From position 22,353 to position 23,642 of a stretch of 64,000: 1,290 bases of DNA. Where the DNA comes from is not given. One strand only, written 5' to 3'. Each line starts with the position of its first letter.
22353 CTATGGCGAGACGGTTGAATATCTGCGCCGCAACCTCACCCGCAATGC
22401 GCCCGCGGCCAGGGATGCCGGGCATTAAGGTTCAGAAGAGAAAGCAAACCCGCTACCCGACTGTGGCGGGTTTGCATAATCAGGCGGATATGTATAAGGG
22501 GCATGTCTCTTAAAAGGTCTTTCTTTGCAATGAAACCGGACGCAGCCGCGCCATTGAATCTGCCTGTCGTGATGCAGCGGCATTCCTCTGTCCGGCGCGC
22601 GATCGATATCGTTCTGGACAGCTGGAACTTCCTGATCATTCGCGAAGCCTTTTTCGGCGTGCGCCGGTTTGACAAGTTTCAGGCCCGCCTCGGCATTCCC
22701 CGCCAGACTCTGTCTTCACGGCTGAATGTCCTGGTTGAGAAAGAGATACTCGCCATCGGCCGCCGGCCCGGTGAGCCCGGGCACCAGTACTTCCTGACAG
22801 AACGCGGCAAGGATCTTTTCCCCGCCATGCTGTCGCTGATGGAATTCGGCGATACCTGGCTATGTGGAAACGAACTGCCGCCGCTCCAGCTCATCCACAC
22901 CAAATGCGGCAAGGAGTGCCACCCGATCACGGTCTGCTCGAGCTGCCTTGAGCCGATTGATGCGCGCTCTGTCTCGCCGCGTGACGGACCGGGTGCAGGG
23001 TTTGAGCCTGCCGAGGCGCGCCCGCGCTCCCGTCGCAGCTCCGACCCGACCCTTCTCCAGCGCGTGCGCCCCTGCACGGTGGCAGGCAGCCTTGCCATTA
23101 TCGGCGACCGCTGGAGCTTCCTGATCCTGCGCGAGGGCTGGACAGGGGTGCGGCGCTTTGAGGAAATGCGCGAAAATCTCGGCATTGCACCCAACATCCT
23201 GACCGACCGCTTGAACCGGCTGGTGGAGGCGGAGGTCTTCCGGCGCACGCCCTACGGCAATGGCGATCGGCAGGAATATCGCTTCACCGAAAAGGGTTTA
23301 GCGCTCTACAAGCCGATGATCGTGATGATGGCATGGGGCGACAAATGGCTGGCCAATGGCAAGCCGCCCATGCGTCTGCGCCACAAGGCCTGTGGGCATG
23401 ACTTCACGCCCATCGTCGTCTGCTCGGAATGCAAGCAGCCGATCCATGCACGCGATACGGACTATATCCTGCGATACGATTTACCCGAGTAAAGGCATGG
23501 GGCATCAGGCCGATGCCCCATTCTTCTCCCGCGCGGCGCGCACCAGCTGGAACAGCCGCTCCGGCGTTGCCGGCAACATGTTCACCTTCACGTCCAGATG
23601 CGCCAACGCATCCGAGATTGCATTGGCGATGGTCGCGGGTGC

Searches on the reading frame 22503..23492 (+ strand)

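Call 11: search_protein_families(library=pfam, proteins=[window:22503-23492:+])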
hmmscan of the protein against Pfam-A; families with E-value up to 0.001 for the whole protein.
window:22503-23492:+ (329 aa): 1 family
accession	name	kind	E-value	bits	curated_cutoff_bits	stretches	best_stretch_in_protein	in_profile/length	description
PF01638.23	HxlR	-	4.4e-34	116.7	20.8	2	199-285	1-89/91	HxlR-like helix-turn-helix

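Call 32: search_protein_families(library=ncbifam, proteins=[window:22503-23492:+], max_evalue=0.00001)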
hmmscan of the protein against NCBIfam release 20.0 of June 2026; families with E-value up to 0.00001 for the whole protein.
window:22503-23492:+ (329 aa): 1 family
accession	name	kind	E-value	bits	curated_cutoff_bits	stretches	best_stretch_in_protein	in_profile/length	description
NF047364.1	redox_TF_RrpB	exception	3.9e-17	62.4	175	1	189-282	3-103/105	MarR family transcription factor RrpB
